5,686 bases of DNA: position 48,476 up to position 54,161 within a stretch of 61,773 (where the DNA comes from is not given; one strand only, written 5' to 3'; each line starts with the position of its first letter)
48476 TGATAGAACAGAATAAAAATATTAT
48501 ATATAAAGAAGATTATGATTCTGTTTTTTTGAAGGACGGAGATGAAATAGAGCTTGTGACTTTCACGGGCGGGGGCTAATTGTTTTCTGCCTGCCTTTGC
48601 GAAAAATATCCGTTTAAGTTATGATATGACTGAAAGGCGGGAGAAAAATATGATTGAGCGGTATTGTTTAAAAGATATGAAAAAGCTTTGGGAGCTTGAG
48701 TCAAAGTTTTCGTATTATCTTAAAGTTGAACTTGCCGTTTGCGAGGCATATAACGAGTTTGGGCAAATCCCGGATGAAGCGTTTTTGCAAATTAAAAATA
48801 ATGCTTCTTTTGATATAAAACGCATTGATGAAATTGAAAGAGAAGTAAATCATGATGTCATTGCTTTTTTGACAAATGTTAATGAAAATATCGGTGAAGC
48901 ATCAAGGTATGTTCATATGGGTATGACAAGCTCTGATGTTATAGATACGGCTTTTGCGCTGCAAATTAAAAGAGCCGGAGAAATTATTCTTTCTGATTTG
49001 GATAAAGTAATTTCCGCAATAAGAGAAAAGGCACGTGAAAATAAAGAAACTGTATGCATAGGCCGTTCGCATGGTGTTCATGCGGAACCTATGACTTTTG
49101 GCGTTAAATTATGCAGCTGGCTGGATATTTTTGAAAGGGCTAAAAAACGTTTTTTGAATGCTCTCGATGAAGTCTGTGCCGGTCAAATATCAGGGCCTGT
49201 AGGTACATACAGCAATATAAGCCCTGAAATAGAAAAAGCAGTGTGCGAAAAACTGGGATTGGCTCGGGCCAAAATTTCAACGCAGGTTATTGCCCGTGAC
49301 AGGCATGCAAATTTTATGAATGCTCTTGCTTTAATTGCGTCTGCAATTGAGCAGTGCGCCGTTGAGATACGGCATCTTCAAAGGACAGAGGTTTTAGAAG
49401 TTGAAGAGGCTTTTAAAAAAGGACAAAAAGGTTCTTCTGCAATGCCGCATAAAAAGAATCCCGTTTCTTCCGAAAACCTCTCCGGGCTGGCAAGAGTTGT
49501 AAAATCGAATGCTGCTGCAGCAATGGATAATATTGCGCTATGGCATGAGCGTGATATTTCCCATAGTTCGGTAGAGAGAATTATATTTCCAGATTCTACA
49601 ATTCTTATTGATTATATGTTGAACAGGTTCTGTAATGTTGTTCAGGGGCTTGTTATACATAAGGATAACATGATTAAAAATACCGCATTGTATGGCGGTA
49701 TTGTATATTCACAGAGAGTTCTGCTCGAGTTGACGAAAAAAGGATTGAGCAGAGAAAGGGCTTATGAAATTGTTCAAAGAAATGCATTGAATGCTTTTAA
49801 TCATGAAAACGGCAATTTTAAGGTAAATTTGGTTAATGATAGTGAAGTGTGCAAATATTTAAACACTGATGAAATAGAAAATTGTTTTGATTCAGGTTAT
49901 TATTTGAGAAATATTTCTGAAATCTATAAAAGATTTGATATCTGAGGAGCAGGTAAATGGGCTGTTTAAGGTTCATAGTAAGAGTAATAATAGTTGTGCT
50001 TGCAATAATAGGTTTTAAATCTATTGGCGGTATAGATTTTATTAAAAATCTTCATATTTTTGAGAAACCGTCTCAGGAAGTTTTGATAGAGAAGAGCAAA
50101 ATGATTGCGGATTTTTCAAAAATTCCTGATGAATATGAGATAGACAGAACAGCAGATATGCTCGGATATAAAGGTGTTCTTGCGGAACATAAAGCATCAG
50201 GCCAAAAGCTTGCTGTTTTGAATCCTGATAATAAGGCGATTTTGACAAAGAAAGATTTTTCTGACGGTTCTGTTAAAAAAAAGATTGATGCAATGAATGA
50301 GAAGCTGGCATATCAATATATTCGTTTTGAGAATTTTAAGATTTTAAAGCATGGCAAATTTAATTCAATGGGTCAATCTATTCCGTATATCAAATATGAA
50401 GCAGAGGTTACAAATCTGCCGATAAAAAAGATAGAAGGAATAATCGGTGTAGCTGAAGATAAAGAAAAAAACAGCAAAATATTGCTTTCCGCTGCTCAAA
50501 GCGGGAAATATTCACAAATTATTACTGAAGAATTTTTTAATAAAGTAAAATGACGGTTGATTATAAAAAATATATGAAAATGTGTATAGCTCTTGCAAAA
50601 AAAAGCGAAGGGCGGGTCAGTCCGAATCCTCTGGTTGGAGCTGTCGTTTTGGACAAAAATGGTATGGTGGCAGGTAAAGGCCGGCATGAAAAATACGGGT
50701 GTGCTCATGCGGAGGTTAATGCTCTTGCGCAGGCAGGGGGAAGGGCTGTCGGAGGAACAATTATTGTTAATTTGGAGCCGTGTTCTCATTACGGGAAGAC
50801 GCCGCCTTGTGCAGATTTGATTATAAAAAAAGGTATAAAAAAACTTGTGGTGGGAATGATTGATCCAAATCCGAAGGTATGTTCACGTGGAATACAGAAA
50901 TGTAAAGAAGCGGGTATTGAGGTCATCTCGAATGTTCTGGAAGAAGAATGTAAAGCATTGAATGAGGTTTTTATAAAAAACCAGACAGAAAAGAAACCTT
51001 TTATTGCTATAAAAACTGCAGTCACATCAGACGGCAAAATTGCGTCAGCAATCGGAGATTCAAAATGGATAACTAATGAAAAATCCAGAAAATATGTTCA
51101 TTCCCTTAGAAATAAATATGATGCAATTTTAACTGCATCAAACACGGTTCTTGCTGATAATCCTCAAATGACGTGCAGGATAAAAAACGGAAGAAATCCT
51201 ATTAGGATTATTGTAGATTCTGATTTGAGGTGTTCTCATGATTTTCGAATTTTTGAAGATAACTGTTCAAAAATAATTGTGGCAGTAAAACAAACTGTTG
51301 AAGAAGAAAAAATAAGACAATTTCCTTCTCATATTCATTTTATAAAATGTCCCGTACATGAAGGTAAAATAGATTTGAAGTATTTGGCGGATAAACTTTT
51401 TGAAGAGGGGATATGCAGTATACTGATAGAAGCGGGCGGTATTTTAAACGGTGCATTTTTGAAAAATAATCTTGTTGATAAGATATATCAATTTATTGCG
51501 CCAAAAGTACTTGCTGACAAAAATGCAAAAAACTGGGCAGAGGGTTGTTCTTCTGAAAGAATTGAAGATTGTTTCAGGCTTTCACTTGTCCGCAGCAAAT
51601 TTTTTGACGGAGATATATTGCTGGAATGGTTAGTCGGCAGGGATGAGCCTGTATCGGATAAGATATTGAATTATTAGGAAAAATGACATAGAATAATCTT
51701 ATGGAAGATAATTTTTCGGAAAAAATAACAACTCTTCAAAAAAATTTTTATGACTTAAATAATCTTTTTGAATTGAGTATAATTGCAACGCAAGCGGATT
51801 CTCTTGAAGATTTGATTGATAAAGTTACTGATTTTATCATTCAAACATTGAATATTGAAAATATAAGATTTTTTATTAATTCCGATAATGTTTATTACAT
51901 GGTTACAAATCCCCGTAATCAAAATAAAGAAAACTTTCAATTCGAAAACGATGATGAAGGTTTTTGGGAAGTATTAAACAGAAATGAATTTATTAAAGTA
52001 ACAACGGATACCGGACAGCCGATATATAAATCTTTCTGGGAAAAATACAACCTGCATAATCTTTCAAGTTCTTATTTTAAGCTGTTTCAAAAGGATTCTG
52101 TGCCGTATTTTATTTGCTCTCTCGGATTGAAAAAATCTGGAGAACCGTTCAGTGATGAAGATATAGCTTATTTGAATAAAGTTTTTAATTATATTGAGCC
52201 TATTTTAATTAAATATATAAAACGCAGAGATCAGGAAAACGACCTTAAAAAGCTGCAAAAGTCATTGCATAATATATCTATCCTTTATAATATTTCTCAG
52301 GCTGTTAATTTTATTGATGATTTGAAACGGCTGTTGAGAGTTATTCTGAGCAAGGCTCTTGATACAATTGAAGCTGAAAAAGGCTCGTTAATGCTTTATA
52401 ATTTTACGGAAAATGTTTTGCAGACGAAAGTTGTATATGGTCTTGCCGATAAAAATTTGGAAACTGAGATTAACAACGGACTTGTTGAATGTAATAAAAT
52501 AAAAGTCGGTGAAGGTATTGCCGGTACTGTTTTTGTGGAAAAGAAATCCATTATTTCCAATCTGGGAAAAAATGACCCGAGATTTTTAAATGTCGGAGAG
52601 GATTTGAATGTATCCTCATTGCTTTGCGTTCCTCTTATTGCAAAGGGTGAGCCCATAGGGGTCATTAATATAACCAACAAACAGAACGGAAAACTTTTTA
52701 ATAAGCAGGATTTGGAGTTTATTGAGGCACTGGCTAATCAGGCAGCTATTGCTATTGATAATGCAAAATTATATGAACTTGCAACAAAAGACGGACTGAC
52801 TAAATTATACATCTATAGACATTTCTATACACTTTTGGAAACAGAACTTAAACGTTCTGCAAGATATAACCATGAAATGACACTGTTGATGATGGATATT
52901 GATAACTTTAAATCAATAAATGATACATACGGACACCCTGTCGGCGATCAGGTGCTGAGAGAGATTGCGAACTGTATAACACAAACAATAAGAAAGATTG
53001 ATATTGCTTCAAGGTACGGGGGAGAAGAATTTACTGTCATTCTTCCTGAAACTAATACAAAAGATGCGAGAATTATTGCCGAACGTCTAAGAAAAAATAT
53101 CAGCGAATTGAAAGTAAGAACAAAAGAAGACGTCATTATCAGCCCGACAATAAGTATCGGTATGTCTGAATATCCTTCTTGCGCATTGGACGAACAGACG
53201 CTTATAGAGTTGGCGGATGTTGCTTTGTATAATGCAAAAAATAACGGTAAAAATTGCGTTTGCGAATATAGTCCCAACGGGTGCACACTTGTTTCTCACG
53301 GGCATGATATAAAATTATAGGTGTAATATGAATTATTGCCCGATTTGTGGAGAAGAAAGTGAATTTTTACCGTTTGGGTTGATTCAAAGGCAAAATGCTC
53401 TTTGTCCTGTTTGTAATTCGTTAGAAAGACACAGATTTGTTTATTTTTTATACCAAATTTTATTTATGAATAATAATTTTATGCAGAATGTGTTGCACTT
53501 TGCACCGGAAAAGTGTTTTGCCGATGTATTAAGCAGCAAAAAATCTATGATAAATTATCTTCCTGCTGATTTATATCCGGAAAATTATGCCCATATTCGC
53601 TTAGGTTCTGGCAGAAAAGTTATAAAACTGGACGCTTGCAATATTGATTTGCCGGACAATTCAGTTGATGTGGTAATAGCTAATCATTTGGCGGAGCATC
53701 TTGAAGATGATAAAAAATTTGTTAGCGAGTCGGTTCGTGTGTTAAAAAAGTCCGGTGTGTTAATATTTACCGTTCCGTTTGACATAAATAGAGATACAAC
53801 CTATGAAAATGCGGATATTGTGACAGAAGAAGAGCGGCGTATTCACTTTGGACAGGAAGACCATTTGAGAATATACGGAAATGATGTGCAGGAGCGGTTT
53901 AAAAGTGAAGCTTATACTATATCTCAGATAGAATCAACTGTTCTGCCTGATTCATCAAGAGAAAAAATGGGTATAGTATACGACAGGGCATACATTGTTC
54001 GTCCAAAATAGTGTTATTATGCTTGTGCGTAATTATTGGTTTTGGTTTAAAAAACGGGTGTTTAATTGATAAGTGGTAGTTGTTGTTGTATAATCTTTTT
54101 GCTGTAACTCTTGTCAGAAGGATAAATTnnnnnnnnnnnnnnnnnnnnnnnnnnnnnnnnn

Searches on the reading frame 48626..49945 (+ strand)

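Call 85: search_protein_families(library=pfam, proteins=[window:48626-49945:+], max_evalue=0.00001)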
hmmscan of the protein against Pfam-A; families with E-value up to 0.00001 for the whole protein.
window:48626-49945:+ (439 aa): 2 families
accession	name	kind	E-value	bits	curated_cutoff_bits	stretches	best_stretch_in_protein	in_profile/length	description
PF00206.25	Lyase_1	-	3.8e-57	194.5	27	1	25-292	17-310/312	Lyase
PF10397.14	ADSL_C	-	8.7e-23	80.9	32.7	1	358-437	1-79/79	Adenylosuccinate lyase C-terminus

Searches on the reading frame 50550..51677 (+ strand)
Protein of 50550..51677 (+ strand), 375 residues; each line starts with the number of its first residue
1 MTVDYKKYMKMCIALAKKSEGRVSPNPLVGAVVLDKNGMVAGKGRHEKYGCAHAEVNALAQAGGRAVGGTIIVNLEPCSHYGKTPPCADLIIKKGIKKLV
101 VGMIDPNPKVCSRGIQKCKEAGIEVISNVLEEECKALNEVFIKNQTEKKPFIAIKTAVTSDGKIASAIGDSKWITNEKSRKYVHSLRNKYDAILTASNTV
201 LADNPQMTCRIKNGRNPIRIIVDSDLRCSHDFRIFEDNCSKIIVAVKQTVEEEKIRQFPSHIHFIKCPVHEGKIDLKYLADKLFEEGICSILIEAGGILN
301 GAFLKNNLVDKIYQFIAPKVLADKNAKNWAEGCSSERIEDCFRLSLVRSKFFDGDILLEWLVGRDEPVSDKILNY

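Call 85: search_protein_families(library=pfam, proteins=[window:50550-51677:+], max_evalue=0.00001)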
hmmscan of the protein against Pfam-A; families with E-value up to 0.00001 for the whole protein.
window:50550-51677:+ (375 aa): 3 families
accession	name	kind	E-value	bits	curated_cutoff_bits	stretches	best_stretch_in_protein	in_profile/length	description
PF01872.23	RibD_C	-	1.8e-41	142.6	24.1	1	150-357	1-196/197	RibD C-terminal domain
PF00383.29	dCMP_cyt_deam_1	-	2.7e-18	66.1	25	1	5-103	4-102/102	Cytidine and deoxycytidylate deaminase zinc-binding region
PF14437.12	MafB19-deam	-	1.6e-09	38.3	27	1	6-144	4-140/142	MafB19-like deaminase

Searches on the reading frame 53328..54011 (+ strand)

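Call 6: search_protein_families(library=pfam, proteins=[window:53328-54011:+], max_evalue=0.01)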
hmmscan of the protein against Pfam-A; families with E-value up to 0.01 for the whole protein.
window:53328-54011:+ (227 aa): 6 families
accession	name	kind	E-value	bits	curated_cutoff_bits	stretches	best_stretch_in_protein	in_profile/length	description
PF08241.18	Methyltransf_11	-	7.3e-13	49.4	21.2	1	76-147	20-95/95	Methyltransferase domain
PF13649.12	Methyltransf_25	-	1e-05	26.6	27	1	96-143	48-97/97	Methyltransferase domain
PF13847.12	Methyltransf_31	-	0.00025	21.2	27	1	99-169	59-126/145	Methyltransferase domain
PF08242.18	Methyltransf_12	-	0.00046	21.3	30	1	99-145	51-98/98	Methyltransferase domain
PF13489.12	Methyltransf_23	-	0.00077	19.7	27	1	105-178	74-148/164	Methyltransferase domain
PF05148.21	Methyltransf_8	-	0.003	17.9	27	1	95-146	105-155/219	Hypothetical methyltransferase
